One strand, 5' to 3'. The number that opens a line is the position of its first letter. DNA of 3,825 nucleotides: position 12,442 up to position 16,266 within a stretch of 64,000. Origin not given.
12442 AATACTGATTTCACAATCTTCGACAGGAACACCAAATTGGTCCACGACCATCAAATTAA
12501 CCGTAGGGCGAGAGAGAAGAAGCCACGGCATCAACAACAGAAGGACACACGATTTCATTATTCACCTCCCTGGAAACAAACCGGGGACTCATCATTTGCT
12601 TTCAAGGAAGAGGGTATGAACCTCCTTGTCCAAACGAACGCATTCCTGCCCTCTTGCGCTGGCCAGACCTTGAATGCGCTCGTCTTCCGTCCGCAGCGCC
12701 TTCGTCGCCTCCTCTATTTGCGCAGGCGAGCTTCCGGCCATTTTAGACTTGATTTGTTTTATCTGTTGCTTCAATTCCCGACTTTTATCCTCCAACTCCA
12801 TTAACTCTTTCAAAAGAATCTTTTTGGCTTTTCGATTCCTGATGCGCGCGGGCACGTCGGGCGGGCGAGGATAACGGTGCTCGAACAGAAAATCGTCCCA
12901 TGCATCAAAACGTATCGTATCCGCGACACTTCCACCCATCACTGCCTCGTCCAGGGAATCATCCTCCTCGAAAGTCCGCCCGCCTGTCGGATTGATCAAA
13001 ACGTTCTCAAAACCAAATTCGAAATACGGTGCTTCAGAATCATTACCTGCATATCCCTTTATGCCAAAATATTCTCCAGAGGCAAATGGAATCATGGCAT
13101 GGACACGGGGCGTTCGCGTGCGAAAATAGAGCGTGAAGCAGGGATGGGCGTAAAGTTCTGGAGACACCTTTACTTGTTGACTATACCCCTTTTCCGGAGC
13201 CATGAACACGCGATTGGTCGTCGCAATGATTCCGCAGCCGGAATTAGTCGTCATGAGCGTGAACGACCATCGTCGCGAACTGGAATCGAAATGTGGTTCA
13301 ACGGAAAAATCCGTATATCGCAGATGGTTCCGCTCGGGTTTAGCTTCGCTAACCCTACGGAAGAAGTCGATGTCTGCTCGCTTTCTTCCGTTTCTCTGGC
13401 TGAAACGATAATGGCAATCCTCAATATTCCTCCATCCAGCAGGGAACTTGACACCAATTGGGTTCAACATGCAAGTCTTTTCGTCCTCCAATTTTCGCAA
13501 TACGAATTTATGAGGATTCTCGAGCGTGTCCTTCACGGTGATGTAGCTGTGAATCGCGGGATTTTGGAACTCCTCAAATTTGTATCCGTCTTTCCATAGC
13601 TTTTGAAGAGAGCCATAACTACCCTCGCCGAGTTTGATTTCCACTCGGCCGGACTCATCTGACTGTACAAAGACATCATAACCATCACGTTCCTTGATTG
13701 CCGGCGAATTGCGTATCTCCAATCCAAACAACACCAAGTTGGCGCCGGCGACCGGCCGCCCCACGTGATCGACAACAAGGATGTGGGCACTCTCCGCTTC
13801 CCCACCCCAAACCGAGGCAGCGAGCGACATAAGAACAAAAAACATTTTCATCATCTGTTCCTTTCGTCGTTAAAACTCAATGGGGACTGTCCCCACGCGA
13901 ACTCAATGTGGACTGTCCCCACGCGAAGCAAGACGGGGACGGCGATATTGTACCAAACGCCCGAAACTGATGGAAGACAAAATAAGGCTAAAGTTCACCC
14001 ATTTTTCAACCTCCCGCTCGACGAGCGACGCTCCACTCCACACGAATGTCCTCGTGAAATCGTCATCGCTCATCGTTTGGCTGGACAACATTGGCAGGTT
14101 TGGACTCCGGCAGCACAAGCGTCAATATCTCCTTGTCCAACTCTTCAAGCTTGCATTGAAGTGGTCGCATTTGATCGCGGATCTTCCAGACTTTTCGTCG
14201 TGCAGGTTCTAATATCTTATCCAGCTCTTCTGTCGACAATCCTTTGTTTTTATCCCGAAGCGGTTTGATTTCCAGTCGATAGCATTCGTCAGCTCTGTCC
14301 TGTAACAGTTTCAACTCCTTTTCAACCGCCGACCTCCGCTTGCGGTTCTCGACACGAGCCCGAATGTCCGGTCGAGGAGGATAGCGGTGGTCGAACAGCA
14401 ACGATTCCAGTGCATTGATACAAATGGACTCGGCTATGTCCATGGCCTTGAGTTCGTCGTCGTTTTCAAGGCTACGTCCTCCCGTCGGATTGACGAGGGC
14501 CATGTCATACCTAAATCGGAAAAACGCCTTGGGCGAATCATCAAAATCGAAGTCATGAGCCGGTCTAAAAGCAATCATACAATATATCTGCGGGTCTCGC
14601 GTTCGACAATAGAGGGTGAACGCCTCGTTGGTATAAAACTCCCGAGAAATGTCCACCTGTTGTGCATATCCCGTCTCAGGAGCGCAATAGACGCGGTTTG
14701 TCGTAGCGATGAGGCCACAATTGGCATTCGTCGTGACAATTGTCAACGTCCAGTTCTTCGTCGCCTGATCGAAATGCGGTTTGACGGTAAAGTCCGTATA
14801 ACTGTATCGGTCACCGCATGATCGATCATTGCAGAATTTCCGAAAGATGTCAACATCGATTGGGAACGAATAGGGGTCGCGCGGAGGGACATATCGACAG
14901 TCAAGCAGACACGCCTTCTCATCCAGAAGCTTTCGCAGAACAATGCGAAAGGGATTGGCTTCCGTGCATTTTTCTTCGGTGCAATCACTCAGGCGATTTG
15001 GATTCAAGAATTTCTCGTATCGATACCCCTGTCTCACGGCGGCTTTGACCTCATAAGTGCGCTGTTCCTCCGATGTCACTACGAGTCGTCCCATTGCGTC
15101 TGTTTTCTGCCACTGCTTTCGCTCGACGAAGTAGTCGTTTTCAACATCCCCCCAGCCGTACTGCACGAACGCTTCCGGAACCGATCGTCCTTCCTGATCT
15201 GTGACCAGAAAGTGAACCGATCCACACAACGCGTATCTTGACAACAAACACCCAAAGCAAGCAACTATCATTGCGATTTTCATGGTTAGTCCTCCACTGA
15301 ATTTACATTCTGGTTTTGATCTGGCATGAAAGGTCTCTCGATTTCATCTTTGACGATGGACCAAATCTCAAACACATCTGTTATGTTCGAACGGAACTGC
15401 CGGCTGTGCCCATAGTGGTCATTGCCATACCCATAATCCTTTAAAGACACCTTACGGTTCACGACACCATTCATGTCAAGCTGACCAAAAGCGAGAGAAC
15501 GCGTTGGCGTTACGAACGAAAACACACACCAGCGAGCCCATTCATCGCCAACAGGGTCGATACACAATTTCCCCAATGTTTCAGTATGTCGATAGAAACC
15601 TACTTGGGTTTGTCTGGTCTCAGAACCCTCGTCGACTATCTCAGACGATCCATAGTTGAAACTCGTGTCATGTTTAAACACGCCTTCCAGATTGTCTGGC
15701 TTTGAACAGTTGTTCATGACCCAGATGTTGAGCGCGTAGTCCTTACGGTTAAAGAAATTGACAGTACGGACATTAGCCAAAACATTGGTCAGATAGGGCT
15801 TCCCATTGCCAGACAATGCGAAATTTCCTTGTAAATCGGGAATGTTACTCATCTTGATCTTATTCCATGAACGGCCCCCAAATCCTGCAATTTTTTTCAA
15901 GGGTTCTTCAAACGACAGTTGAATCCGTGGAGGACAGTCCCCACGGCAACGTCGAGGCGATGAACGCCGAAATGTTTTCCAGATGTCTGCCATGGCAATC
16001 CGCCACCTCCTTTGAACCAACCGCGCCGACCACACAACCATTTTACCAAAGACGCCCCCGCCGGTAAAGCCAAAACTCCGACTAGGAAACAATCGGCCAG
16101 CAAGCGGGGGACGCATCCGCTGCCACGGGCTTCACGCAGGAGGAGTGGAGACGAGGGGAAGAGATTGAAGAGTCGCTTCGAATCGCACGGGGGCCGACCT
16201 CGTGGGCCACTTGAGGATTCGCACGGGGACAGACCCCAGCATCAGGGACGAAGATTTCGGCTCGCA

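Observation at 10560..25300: Low-GC ~14.7 kb island organised like a polymorphic-toxin / tandem-immunity / orphan-tip locus, with no recognisable dedicated secretion-system marker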

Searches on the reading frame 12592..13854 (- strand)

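Call 4: search_protein_families(library=pfam, proteins=[window:12592-13854:-], max_evalue=0.1)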
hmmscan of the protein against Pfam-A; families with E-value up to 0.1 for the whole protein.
window:12592-13854:- (420 aa): 3 families
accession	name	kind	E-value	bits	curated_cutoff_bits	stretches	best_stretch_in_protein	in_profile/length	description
PF02403.27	Seryl_tRNA_N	-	0.003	18.2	28.2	1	333-387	13-66/108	Seryl-tRNA synthetase N-terminal domain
PF20567.3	DUF6776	-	0.0051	17.3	27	0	152-203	30-79/149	Family of unknown function (DUF6776)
PF05400.18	FliT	-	0.068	14.4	29.5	0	342-405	4-68/85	Flagellar protein FliT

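Call 5: search_protein_families(library=ncbifam, proteins=[window:12592-13854:-], max_evalue=0.1)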
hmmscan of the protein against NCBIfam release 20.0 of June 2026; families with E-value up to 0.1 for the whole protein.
window:12592-13854:- (420 aa): 0 families

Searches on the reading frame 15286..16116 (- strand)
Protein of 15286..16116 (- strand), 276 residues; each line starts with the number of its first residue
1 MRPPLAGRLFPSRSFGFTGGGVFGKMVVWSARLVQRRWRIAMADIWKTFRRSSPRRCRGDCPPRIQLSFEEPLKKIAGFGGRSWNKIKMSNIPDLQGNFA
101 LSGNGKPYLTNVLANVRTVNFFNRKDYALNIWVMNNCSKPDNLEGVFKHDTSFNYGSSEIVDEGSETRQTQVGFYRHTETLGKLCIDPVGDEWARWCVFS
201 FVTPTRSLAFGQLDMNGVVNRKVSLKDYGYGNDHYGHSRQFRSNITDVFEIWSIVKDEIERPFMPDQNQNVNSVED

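Call 4: search_protein_families(library=pfam, proteins=[window:15286-16116:-], max_evalue=0.1)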
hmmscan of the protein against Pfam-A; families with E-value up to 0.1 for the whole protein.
window:15286-16116:- (276 aa): 0 families

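Call 5: search_protein_families(library=ncbifam, proteins=[window:15286-16116:-], max_evalue=0.1)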
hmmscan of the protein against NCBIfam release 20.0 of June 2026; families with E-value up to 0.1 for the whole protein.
window:15286-16116:- (276 aa): 1 family
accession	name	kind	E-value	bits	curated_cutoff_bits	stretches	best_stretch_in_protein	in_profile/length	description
NF033491.1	BA3454_fam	equivalog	0.069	12.7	40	0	104-117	11-24/43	BA3454 family stress response protein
